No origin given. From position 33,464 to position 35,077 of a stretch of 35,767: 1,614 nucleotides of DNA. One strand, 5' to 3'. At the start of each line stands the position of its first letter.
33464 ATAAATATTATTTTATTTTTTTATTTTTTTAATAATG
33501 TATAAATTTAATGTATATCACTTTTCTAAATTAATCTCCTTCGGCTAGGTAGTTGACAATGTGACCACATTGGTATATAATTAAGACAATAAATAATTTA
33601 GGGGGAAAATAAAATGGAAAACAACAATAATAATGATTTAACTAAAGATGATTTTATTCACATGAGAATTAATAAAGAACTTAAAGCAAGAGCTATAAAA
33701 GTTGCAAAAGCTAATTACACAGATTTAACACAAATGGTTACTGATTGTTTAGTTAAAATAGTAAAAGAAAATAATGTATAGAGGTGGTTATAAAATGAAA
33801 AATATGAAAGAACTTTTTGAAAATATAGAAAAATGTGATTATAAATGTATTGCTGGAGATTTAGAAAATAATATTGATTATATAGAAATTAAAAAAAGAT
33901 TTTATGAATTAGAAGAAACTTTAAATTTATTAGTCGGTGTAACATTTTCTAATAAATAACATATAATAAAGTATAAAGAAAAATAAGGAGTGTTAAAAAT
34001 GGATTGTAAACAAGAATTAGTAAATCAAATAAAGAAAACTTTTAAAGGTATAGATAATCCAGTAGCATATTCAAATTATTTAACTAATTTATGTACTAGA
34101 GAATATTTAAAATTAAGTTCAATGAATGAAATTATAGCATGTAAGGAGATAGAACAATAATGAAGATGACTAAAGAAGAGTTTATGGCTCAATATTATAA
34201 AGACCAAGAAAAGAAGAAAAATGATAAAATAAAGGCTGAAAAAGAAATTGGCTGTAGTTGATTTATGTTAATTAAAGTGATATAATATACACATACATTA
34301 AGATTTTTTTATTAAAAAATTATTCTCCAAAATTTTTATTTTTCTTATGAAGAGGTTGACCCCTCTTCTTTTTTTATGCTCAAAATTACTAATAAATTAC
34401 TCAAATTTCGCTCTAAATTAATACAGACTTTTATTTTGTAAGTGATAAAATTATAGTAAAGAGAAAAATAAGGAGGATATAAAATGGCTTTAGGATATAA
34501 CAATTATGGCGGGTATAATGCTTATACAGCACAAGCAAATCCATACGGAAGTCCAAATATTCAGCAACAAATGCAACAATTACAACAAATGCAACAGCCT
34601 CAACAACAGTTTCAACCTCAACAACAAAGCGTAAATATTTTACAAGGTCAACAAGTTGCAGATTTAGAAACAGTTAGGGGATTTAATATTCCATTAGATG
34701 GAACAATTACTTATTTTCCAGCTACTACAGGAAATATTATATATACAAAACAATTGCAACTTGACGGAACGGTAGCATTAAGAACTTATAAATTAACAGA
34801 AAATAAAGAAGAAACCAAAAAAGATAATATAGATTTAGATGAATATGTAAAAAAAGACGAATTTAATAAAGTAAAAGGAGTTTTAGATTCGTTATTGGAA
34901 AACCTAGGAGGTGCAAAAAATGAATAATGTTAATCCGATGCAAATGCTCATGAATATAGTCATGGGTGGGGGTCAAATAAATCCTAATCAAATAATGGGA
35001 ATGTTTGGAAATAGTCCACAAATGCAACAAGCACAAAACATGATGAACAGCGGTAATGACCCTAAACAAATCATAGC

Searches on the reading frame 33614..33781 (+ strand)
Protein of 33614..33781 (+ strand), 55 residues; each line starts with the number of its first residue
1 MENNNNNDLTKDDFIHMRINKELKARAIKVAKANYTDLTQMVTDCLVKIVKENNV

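Call 12: search_protein_families(library=pfam, proteins=[window:33614-33781:+], max_evalue=0.1)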
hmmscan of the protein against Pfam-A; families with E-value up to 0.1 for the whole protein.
window:33614-33781:+ (55 aa): 0 families

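Call 13: search_protein_families(library=phrogs, proteins=[window:33614-33781:+], max_evalue=0.01)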
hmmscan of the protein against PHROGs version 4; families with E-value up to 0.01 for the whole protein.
window:33614-33781:+ (55 aa): 0 families
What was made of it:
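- On Type II toxin-antitoxin module (relBE / parDE): The downstream ORFs 33774-33959 and 33990-34160 have no Pfam hit and only a PHROG of unknown function (calls 12, 13).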

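Call 31: find_encoding_contigs(protein=window:33614-33781:+, flank=10000, max_places=10)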
Protein window:33614-33781:+ (55 aa): 2 contigs read that carry it; 2 places shown.
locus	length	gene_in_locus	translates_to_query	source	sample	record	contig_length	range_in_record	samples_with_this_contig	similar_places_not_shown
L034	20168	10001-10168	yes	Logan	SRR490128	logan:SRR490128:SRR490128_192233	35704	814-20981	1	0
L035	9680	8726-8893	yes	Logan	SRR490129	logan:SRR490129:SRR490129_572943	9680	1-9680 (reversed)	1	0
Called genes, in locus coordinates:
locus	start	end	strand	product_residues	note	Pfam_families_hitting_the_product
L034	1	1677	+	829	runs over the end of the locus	?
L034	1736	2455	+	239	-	-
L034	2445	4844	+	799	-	PF06605:Prophage_tail (weak)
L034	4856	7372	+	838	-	-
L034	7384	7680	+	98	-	-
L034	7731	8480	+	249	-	PF01520:Amidase_3, PF08239:SH3_3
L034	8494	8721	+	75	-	PF04531:Phage_holin_1 (weak)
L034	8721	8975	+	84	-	-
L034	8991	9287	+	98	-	-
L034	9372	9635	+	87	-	PF04545:Sigma70_r4 (faint), PF08281:Sigma70_r4_2, PF00196:GerE (faint)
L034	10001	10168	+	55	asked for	-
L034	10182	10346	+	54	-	-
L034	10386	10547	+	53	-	-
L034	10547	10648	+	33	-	-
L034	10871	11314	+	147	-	-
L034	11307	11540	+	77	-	-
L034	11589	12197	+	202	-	-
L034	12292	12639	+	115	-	-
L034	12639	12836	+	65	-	-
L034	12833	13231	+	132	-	-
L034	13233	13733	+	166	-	-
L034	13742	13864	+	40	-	-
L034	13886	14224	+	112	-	-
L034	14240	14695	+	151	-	-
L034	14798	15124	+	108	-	-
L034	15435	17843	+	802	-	PF00270:DEAD (faint), PF04851:ResIII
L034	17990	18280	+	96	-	-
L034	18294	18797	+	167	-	PF05565:Sipho_Gp157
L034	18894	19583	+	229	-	PF04404:ERF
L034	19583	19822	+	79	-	-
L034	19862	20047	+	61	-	-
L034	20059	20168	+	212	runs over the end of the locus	-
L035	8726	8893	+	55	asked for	-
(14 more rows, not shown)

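Call 34: find_related_loci(query=window:33614-33781:+, collection=viral_contigs, flank=6000)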
Query window:33614-33781:+ (55 aa) in viral_contigs; peptide patterns used: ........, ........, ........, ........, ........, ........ (x = any residue, [..] = any of these).
66 stretches matched a pattern, but none encodes a relative of the query by tblastn (E <= 1e-3).

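Call 55: find_homologous_proteins(query=window:33614-33781:+, max_evalue=0.001)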
Query window:33614-33781:+ (55 aa): 5 proteins with E <= 0.001 among 5 candidates.
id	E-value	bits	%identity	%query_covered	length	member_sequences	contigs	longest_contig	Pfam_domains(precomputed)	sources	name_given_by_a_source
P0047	2.6e-27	110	100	100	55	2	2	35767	-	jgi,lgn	-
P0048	4.2e-22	93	85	95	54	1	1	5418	-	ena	-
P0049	2.1e-21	91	84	100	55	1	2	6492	-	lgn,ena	-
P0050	1.6e-15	73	75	93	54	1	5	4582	-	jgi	-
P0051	4.8e-14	68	63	95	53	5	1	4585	-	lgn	-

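Call 56: find_encoding_contigs(protein=P0048, flank=6000, max_places=3)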
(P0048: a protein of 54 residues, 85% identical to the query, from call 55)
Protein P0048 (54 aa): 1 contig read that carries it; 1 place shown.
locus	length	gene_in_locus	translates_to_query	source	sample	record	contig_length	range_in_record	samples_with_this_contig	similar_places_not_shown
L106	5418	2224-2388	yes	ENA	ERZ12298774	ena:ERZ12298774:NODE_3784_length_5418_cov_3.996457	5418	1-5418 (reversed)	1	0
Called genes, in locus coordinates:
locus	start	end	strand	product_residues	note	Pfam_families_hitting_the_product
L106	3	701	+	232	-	?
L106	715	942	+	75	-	PF04531:Phage_holin_1 (weak)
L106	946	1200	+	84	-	-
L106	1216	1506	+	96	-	-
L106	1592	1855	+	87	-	PF08281:Sigma70_r4_2, PF04545:Sigma70_r4 (weak)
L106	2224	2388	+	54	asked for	-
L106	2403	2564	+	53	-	-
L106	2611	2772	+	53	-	-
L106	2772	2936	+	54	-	-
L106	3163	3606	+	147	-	-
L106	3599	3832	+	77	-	-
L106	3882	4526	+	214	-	-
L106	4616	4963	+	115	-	-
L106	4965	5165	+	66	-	-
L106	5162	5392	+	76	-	-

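Call 57: find_encoding_contigs(protein=P0049, flank=7000, max_places=3)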
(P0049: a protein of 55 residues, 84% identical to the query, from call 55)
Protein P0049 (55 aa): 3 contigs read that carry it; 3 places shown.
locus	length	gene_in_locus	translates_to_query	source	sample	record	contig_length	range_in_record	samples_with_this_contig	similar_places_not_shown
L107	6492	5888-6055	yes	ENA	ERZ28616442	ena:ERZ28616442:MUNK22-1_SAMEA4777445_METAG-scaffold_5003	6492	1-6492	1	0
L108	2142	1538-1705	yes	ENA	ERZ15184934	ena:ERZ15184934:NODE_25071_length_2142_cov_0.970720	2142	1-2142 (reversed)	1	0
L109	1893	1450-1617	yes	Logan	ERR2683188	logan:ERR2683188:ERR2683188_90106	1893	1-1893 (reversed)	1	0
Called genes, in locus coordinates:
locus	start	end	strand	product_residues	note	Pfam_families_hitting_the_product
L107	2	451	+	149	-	?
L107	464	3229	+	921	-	PF24161:CCDC39 (faint)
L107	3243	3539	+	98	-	-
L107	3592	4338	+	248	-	PF01520:Amidase_3, PF08239:SH3_3 (weak)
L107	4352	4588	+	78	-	PF04531:Phage_holin_1 (weak)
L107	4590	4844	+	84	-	-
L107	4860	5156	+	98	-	-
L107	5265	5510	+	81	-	PF08281:Sigma70_r4_2, PF00196:GerE (faint), PF04545:Sigma70_r4 (weak)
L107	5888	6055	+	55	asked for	-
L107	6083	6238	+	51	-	-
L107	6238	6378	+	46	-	-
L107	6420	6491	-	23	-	?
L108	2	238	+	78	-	PF04531:Phage_holin_1 (weak)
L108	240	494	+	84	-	-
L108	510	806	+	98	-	-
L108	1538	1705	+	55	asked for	-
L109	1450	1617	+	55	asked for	-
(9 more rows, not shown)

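Call 58: find_encoding_contigs(protein=P0050, flank=6000, max_places=5)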
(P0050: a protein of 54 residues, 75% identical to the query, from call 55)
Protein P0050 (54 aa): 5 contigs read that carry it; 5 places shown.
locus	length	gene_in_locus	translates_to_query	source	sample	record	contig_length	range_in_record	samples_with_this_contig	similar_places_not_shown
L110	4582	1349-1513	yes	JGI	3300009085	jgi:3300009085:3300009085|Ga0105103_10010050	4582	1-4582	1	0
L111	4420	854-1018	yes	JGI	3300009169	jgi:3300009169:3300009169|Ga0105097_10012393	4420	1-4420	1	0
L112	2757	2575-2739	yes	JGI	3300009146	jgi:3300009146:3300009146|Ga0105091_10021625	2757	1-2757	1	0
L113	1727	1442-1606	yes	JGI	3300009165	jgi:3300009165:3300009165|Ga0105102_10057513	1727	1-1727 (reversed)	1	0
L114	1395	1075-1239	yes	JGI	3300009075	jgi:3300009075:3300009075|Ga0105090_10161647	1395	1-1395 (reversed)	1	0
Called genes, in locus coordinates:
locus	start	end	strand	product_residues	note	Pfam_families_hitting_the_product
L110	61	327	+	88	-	-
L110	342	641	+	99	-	-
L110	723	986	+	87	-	PF08281:Sigma70_r4_2 (weak)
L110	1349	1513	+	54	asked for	-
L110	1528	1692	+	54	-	-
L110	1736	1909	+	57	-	-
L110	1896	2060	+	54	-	-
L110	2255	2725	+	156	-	-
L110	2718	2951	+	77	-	-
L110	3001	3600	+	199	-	-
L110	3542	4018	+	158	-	-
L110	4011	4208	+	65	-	-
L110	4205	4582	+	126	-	?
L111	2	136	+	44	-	?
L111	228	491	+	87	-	PF08281:Sigma70_r4_2 (weak)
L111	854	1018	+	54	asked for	-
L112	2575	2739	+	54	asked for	-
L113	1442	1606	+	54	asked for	-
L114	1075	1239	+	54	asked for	-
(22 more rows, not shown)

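Call 59: find_encoding_contigs(protein=P0051, flank=6000, max_places=3)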
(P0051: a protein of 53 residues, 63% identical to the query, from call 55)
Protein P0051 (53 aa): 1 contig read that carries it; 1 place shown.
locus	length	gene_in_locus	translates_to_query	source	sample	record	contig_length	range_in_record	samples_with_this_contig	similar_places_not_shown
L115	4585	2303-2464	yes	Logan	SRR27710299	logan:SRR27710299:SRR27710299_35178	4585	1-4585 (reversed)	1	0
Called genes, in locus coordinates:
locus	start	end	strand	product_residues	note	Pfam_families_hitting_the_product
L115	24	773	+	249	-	PF01520:Amidase_3, PF08239:SH3_3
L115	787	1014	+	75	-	PF04531:Phage_holin_1 (weak)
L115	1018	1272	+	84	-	-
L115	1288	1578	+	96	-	-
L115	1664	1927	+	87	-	PF08281:Sigma70_r4_2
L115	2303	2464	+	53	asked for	-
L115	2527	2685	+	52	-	-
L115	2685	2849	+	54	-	-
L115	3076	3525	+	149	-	-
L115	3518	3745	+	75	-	-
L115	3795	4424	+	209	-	-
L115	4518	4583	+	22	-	?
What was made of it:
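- Its gene lies next to module D in every relative (calls 56-59).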

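Call 77: search_protein_families(library=phrogs, proteins=[L034:11589-12197:+], max_evalue=0.001)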
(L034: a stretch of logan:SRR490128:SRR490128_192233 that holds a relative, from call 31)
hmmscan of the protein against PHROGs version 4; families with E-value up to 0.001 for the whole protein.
L034:11589-12197:+ (202 aa): 2 families
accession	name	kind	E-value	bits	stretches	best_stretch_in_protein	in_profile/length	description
phrog_16490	-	unknown function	7.5e-11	43.2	1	14-159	20-202/286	-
phrog_9288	-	unknown function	0.00015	22.6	1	100-166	147-209/234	-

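Call 79: predict_structure(alignment_id=A4)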
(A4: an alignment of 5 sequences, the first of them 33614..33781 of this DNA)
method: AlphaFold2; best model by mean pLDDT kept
length: 55 residues; sequences in the alignment: 5
mean_pLDDT: 81.3   pTM: 0.42
mean pLDDT of the five models: 81.3, 81.0, 80.9, 78.5, 74.1
residues with pLDDT >= 90: 17; 70-90: 28; 50-70: 8; < 50: 2
segments of 3 or more residues with pLDDT < 50: none
pLDDT, mean of each block of 10 residues (from residue 1): 58 77 87 89 93 85
secondary structure, 60 per line:
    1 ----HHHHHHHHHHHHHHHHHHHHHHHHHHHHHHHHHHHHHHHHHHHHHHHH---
elements in order: H5-52
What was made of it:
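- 33614..33781 (+): 55-aa RelB/ParD-like RHH candidate. It is the first gene after P_D and the proposed repressor. The AF2 monomer model did not give an RHH fold (call 79).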

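Call 80: search_solved_structures(query=A4, max_evalue=10, show_alignments=3)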
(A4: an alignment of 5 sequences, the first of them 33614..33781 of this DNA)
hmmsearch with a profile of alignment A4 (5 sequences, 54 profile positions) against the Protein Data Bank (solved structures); distinct sequences matched with E-value up to 10: 10.
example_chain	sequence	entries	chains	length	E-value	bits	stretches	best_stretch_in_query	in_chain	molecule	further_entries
7tbi_Y1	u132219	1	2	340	0.83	12.7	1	16-47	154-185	Nup159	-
5mp0_D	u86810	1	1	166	0.95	12.5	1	8-22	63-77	m7GpppN-mRNA hydrolase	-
5qoh_A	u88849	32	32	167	0.96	12.5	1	8-22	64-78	DCP2 (NUDT20)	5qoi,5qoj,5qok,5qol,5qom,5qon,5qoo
9q8u_A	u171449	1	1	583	1.3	12.1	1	28-51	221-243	Albumin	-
5ori_A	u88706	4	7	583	1.3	12.1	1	28-51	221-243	Albumin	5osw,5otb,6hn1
4luf_A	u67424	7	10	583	1.3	12.1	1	28-51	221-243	Serum albumin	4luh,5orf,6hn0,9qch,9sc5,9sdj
5eri_A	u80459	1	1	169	1.6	11.8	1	23-51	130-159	MarR family transcriptional regulator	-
9gxf_A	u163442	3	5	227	2.3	11.3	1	29-47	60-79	LysM type receptor kinase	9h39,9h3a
9q83_A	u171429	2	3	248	2.7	11.1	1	29-47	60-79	LysM type receptor kinase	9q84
9dze_a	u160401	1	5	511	8.1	9.6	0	19-32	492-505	pD5-14 C component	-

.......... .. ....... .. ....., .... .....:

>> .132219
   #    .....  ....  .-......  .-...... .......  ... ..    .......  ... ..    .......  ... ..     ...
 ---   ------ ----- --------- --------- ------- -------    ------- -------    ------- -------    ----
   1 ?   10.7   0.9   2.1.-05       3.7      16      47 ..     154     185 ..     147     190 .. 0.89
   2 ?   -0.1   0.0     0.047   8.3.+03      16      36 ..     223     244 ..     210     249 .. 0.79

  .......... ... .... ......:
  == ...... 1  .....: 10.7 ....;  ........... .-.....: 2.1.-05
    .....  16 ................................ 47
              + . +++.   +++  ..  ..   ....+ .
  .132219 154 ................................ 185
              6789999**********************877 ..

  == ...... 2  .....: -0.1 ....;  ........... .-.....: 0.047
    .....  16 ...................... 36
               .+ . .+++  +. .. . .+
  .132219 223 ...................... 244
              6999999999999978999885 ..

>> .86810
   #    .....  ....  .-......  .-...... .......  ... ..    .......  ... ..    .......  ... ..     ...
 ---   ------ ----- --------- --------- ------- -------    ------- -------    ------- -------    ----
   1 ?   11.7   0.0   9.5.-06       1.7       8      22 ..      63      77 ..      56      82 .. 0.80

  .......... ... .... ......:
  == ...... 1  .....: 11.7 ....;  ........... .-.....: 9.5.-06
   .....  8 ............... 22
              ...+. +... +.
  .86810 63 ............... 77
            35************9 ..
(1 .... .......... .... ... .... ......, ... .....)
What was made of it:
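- Tried and rejected: The PDB sequence search with the RHH profile returned only noise (call 80).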

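Call 81: search_protein_families(library=pfam, alignment_id=A4, max_evalue=10)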
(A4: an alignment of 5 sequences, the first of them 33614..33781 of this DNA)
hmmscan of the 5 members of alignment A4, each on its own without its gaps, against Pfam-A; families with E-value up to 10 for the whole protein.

A. member 1, window:33614-33781:+ (55 aa): 0 families

B. families by the number of members that match (of 5 scanned): 2 families
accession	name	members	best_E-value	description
PF19891.5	DUF6364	4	0.0028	Family of unknown function (DUF6364)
PF13422.11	DUF4110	1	0.13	Domain of unknown function (DUF4110)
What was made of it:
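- Pfam gives nothing for the window protein (calls 12, 81).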

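Call 101: fold_search(model_id=the predicted structure, library=pdb)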
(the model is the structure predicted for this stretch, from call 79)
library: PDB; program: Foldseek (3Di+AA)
matches with E <= 10: 0; with E <= 0.001: 0
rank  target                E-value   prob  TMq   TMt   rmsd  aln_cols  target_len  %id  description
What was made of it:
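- On Ribbon-helix-helix superfamily (RelB/ParD/DinJ-type N-terminal domain), for gene 33614-33781: The AF2 monomer model built from a 5-sequence alignment is one long helix (pLDDT 81) with no Foldseek hit (calls 79, 101).
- The AF2 monomer model is a single long helix with no fold match (calls 79, 101).
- Tried and rejected: Structure route: the AF2 model of the RHH monomer was uninformative (calls 79, 101).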

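Call 103: search_protein_families(library=ncbifam, proteins=[window:33614-33781:+], max_evalue=0.01)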
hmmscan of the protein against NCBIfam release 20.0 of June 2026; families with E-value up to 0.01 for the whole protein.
window:33614-33781:+ (55 aa): 1 family
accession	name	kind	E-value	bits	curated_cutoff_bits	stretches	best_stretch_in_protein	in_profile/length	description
NF050811.1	RelB_ParD_antitoxin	subfamily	4.9e-05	23.5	60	1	17-55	1-39/83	type II toxin-antitoxin system RelB/ParD family antitoxin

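Call 113: search_protein_families(library=ncbifam, alignment_id=A4, max_evalue=0.1)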
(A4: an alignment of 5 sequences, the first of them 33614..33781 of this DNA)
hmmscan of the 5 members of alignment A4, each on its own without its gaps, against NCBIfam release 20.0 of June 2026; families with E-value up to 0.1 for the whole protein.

A. member 1, window:33614-33781:+ (55 aa): 2 families
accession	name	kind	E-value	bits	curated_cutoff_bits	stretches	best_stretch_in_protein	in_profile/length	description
NF050811.1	RelB_ParD_antitoxin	subfamily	4.9e-05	23.5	60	1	17-55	1-39/83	type II toxin-antitoxin system RelB/ParD family antitoxin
NF008412.0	PRK11235.1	equivalog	0.04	14.1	96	1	15-52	4-41/80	type II toxin-antitoxin system RelB/DinJ family antitoxin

B. families by the number of members that match (of 5 scanned): 3 families
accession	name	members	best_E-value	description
NF050811.1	RelB_ParD_antitoxin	5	4e-06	type II toxin-antitoxin system RelB/ParD family antitoxin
TIGR02384.1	RelB_DinJ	3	0.018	type II toxin-antitoxin system RelB/DinJ family antitoxin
NF008412.0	PRK11235.1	2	0.04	type II toxin-antitoxin system RelB/DinJ family antitoxin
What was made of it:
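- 33614..33781 (+): NCBIfam NF050811 gives E 4.9e-5 (23.5 bits against a cut-off of 60) and matches 5 of 5 homologues (calls 103, 113).
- On Ribbon-helix-helix superfamily (RelB/ParD/DinJ-type N-terminal domain), for gene 33614-33781: Pfam gives nothing for the window protein, and DUF6364 is weak in 4 of 5 (calls 81, 103, 113).
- All 5 homologues match, with a best E of 4e-6; TIGR02384 RelB_DinJ matches 3 of 5 (calls 103, 113).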

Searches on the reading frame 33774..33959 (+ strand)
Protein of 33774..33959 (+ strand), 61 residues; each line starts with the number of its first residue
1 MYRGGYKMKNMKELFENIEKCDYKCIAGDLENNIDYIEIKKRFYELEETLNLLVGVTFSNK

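Call 12: search_protein_families(library=pfam, proteins=[window:33774-33959:+], max_evalue=0.1)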
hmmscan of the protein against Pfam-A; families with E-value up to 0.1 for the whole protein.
window:33774-33959:+ (61 aa): 0 families

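Call 13: search_protein_families(library=phrogs, proteins=[window:33774-33959:+], max_evalue=0.01)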
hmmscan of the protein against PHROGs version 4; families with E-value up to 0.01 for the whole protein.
window:33774-33959:+ (61 aa): 1 family
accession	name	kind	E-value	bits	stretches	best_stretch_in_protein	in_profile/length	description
phrog_31702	-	unknown function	2.7e-07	31.7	1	11-44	3-36/94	-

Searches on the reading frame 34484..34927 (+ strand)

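Call 77: search_protein_families(library=phrogs, proteins=[window:34484-34927:+], max_evalue=0.001)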
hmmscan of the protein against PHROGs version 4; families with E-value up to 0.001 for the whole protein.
window:34484-34927:+ (147 aa): 1 family
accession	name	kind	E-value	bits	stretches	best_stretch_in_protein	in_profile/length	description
phrog_21718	-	unknown function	2.9e-13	51.1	1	5-141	11-144/159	-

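Call 103: search_protein_families(library=ncbifam, proteins=[window:34484-34927:+], max_evalue=0.01)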
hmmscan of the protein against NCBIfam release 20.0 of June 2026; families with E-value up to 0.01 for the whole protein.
window:34484-34927:+ (147 aa): 0 families
